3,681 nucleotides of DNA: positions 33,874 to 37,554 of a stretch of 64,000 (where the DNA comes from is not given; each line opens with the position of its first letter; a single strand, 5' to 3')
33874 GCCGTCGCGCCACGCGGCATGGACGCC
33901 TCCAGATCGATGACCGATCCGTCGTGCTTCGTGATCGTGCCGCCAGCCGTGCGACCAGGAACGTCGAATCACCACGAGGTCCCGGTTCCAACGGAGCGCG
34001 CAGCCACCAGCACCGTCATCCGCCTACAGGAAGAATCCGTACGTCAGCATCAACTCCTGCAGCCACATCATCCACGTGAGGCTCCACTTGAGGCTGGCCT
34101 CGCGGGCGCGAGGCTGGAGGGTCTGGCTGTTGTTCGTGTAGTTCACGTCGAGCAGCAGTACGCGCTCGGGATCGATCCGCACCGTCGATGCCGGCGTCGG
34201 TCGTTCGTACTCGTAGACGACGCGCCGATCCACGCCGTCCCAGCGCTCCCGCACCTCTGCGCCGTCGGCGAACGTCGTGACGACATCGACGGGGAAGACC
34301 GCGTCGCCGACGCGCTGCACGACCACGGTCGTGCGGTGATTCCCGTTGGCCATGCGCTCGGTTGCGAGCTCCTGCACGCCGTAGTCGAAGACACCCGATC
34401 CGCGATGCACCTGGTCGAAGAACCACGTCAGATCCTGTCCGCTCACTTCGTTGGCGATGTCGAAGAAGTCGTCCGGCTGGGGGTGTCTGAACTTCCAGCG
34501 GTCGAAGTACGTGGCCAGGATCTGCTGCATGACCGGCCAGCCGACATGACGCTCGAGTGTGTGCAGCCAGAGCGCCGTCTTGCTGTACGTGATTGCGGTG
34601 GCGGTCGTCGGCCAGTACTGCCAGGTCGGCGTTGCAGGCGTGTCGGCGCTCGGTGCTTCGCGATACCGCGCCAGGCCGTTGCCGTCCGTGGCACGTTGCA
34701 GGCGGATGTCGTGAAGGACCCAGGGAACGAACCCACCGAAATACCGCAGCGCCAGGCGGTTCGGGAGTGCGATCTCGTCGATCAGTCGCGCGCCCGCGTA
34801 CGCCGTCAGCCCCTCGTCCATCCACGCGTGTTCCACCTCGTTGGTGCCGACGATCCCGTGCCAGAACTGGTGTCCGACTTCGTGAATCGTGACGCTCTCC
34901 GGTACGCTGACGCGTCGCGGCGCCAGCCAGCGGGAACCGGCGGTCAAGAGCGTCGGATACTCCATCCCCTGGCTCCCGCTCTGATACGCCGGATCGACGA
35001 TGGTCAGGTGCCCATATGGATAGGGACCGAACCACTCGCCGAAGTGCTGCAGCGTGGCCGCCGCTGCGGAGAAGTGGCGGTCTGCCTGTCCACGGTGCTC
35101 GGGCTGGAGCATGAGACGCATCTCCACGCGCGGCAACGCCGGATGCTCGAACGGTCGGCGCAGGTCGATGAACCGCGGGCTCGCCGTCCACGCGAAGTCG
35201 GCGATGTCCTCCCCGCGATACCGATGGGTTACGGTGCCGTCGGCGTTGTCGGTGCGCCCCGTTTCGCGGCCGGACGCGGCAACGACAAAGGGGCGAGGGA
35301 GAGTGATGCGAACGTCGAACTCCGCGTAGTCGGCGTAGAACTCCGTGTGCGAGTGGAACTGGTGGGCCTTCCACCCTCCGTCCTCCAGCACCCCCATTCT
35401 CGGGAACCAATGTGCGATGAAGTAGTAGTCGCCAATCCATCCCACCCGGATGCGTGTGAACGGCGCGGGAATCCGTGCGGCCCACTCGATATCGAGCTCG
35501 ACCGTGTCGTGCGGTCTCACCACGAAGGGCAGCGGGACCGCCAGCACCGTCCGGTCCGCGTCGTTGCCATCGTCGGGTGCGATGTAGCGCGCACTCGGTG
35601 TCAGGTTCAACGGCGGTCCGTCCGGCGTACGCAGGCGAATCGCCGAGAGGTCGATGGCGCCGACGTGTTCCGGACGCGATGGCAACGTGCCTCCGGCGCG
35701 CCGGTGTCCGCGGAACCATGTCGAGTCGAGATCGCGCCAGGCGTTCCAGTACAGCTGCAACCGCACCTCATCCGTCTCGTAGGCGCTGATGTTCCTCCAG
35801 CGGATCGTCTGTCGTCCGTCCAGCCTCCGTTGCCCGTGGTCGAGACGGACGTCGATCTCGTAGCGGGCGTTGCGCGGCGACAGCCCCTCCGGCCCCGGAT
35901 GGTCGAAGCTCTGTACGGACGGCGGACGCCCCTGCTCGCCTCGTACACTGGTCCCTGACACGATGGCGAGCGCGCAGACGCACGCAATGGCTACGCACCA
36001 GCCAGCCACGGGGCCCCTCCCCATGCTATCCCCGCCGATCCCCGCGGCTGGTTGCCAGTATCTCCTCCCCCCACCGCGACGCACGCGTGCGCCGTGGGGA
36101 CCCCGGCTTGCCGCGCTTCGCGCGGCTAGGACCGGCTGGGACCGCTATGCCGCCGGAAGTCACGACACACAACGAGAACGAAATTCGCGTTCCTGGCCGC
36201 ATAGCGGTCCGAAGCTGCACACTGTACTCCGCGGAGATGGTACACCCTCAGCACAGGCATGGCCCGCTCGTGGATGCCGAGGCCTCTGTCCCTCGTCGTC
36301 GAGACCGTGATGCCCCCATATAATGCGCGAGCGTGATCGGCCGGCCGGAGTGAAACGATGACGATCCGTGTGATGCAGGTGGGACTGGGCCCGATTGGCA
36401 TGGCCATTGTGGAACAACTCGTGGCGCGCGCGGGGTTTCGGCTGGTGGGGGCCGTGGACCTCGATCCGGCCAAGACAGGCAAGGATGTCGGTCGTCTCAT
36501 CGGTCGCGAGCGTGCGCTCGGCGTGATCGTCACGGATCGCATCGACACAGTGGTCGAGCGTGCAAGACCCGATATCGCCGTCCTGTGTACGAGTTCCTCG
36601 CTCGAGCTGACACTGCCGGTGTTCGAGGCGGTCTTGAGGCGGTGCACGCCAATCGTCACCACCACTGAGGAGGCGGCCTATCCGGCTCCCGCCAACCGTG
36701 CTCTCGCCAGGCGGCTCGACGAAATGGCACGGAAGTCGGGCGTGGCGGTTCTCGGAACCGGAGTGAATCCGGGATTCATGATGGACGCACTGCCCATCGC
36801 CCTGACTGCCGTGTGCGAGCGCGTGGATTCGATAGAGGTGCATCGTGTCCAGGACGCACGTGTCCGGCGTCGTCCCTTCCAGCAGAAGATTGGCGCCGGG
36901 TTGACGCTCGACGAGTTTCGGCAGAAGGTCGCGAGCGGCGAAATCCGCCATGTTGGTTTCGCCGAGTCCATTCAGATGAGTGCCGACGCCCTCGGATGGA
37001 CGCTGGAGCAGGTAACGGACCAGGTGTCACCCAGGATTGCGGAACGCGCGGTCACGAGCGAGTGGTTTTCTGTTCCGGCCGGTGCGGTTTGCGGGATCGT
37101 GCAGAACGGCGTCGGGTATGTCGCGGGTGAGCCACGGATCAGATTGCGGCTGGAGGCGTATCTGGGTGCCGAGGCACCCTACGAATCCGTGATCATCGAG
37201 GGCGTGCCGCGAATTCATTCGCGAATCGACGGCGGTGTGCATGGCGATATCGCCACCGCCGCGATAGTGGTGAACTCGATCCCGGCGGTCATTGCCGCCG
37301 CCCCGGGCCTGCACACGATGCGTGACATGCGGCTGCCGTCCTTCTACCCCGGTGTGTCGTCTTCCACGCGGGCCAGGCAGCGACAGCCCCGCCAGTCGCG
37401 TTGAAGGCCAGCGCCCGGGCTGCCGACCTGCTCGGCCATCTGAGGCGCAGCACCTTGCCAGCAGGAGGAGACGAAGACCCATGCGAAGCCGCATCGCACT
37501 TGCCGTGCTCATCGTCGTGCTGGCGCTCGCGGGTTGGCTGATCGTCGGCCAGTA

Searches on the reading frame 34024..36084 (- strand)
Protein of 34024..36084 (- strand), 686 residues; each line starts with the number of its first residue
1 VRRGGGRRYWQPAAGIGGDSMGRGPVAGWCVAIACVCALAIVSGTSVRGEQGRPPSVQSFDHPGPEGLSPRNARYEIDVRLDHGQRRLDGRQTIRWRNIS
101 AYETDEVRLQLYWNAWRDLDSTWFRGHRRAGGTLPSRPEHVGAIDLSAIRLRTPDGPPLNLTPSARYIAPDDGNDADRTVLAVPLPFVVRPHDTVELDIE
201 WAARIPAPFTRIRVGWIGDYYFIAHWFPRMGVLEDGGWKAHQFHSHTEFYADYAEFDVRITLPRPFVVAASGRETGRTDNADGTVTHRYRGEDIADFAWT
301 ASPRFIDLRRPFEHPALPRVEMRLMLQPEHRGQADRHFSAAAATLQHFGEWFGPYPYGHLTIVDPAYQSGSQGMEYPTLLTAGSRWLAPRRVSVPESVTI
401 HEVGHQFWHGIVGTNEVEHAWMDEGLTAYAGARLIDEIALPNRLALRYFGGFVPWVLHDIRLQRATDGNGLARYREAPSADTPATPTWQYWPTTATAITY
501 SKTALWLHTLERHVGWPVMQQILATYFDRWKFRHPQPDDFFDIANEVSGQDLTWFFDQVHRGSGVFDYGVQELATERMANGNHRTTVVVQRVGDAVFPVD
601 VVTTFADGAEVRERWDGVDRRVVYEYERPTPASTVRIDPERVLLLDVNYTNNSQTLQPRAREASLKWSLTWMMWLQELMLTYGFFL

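Call 87: search_protein_families(library=pfam, proteins=[window:34024-36084:-], max_evalue=0.1)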
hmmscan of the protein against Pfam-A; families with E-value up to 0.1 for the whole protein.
window:34024-36084:- (686 aa): 1 family
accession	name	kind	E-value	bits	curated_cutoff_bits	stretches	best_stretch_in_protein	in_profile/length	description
PF01433.26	Peptidase_M1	-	2.2e-14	54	27.7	1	340-558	5-217/218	Peptidase family M1 domain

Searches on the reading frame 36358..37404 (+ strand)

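Call 67: search_protein_families(library=pfam, proteins=[window:36358-37404:+], max_evalue=0.00001)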
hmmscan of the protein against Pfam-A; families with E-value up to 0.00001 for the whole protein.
window:36358-37404:+ (348 aa): 2 families
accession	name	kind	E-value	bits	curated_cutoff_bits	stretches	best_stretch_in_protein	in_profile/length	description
PF19328.4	DAP_DH_C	-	4.6e-39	134.6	23.3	1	140-328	1-194/206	2,4-diaminopentanoate dehydrogenase C-terminal domain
PF01113.26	DapB_N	-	1.6e-06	28.6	25.6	1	3-103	1-99/124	Dihydrodipicolinate reductase, N-terminus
